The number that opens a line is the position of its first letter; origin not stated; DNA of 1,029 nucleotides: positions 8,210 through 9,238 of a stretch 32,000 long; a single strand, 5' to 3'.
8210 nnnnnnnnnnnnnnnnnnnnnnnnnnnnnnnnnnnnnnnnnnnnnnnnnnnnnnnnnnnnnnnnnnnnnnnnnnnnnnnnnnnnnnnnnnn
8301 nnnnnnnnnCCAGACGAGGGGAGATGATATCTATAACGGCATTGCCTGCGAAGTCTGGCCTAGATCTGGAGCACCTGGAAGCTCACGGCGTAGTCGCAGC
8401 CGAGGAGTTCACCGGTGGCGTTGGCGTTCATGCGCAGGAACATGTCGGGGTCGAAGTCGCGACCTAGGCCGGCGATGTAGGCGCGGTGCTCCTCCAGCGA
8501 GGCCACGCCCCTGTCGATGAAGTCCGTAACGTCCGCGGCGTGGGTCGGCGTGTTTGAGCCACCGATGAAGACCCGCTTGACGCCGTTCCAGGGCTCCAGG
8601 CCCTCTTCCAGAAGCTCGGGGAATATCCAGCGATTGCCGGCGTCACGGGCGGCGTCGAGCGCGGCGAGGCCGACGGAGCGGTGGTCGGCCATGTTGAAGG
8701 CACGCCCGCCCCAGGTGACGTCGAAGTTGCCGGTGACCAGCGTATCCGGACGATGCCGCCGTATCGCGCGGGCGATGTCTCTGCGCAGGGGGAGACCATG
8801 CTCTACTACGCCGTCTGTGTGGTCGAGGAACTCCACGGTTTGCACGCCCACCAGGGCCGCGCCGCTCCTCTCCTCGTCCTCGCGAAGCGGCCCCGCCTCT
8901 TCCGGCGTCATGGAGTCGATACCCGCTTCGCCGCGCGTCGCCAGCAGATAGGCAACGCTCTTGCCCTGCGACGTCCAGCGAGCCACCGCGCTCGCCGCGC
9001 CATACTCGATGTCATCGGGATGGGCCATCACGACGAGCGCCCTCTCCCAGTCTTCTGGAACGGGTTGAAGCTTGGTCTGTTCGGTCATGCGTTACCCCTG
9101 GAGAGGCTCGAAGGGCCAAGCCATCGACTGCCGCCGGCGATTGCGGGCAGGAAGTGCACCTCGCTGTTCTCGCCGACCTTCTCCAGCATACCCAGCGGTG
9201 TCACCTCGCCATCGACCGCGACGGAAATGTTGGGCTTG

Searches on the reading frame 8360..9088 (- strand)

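Call 5: search_protein_families(library=pfam, proteins=[window:8360-9088:-], max_evalue=0.01)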
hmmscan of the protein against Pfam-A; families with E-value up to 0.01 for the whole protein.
window:8360-9088:- (242 aa): 1 family
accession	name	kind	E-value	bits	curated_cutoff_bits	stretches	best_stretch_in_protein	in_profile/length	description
PF02585.22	PIG-L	-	2.2e-24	86.9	28.2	1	18-146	1-128/129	GlcNAc-PI de-N-acetylase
